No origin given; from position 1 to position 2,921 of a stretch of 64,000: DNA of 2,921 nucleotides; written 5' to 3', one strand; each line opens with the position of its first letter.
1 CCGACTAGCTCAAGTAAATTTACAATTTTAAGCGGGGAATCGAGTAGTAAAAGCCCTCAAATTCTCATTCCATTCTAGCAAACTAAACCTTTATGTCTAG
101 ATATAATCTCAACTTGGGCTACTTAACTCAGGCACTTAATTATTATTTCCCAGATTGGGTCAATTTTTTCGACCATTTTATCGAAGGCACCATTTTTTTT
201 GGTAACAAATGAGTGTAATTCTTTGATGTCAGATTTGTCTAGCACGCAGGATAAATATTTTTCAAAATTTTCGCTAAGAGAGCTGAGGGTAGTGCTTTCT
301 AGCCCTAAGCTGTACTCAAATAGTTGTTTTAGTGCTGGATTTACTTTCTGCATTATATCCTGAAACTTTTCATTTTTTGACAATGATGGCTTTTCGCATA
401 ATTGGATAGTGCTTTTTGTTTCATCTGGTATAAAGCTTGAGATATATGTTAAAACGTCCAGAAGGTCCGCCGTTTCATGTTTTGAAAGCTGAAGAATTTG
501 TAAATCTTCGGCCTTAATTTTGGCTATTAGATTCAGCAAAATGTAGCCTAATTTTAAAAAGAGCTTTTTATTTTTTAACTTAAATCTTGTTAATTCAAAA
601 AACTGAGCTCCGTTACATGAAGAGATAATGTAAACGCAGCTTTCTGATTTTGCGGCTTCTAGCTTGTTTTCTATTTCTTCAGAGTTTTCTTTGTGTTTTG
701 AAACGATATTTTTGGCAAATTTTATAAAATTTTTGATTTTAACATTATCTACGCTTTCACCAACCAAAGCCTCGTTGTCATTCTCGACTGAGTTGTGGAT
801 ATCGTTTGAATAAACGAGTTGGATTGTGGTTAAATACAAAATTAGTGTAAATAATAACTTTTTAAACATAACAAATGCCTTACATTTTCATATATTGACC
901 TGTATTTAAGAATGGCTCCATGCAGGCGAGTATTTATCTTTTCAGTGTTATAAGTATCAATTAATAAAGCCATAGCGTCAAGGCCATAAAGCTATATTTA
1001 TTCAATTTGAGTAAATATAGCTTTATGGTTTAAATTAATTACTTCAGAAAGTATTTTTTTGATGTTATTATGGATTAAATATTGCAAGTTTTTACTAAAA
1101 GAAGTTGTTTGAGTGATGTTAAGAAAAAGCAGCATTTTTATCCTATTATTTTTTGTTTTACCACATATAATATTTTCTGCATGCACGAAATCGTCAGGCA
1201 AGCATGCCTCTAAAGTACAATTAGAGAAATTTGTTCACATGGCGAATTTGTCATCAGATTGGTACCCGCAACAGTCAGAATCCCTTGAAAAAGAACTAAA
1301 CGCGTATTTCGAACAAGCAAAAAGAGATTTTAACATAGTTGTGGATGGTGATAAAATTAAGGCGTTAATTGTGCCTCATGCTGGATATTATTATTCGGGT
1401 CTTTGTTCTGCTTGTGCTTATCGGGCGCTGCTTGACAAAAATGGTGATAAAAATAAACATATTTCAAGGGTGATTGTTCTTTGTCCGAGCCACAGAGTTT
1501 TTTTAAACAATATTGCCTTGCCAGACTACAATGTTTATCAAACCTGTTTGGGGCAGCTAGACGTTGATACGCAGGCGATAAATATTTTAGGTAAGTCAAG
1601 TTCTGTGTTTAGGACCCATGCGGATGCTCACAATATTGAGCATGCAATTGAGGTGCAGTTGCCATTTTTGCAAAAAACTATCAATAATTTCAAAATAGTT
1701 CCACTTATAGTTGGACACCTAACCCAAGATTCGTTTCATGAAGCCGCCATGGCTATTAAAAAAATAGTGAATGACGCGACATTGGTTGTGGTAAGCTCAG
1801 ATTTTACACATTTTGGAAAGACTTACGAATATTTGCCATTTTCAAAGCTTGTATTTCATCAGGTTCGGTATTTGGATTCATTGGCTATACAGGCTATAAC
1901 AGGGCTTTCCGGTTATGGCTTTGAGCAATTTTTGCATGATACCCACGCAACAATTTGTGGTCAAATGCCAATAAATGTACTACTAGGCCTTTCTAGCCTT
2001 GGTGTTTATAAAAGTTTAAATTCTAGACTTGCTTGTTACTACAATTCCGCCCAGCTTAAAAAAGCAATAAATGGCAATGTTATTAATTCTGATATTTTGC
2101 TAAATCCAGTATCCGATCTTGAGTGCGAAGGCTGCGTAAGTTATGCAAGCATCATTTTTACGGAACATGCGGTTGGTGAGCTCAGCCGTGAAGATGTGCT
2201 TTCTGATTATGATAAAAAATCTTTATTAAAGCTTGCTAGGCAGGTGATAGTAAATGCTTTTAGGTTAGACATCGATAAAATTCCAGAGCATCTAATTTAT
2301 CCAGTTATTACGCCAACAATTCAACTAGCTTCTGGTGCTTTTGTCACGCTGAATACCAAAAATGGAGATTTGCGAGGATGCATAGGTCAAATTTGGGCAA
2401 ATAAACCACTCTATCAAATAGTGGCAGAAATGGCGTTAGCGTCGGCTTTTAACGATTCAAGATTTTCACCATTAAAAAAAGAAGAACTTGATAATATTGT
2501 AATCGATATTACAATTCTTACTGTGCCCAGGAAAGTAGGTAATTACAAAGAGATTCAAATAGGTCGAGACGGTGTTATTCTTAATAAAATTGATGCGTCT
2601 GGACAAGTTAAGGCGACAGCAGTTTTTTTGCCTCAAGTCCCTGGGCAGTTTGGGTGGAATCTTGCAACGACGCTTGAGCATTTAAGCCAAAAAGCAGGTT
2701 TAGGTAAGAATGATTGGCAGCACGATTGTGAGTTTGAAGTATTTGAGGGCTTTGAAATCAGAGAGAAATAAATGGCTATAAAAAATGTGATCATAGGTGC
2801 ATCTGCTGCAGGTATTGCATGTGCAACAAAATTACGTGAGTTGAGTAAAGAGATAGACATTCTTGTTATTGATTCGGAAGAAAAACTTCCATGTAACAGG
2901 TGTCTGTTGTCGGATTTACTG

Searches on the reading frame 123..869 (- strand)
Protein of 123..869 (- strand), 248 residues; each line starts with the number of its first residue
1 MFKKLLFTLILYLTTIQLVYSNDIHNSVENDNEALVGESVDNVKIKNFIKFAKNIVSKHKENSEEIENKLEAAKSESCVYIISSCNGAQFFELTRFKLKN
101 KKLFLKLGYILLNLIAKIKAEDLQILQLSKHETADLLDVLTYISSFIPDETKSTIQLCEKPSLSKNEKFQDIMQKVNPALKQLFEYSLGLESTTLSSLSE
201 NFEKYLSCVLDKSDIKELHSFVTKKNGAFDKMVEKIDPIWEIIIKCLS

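Call 54: find_encoding_contigs(protein=window:123-869:-, flank=10000, max_places=2)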
Protein window:123-869:- (248 aa): 10 contigs read that carry it; 2 places shown.
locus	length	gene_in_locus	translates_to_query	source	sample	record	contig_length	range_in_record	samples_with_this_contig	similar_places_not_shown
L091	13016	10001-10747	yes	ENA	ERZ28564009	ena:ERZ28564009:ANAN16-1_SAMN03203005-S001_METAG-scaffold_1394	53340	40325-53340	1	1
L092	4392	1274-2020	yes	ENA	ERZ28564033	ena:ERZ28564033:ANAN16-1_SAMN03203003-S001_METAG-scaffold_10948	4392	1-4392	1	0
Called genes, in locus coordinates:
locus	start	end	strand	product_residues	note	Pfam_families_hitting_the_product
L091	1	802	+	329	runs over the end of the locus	PF00092:VWA, PF01882:DUF58 (weak), PF13519:VWA_2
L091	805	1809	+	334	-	PF00092:VWA, PF13519:VWA_2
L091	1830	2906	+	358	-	PF13414:TPR_11 (faint)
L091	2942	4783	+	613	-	PF13584:BatD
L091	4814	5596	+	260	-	PF00515:TPR_1 (faint), PF06347:SH3_4 (weak), PF08239:SH3_3 (weak)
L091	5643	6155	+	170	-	PF13441:Gly-zipper_YMGG, PF05433:Rick_17kDa_Anti (weak), PF13488:Gly-zipper_Omp (weak)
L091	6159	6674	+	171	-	-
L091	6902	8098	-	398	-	PF00890:FAD_binding_2 (faint), PF01266:DAO (faint), PF03486:HI0933_like (faint), PF07992:Pyr_redox_2, PF13450:NAD_binding_8 (faint), PF21799:MurD-like_N (faint), PF13738:Pyr_redox_3, PF00070:Pyr_redox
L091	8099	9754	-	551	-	PF01875:Memo, PF01871:AMMECR1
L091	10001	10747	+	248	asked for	-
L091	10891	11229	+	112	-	PF00829:Ribosomal_L21p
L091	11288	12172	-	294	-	-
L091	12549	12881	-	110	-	-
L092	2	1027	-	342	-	?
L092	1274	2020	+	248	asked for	-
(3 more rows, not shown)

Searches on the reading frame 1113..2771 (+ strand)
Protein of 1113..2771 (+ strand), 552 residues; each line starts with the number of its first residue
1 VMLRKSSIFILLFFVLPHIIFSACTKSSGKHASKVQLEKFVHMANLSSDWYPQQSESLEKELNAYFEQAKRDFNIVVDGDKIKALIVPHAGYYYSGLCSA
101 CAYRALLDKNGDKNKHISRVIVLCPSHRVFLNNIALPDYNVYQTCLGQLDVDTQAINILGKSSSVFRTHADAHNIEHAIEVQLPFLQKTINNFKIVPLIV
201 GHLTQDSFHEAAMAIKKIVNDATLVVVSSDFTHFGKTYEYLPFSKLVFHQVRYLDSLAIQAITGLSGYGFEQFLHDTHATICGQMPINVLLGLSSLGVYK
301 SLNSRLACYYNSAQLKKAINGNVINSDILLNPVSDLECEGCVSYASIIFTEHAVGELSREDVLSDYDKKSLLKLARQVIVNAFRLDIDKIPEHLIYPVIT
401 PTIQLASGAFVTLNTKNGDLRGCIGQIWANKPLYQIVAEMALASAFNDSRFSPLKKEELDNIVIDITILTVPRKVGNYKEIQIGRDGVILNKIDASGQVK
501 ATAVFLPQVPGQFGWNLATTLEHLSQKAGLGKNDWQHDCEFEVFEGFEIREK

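Call 22: find_encoding_contigs(protein=window:1113-2771:+, flank=10000, max_places=4)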
Protein window:1113-2771:+ (552 aa): no gene with exactly this product is on record in the collection.
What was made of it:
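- Tried and rejected: One look-up failed (call 22).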
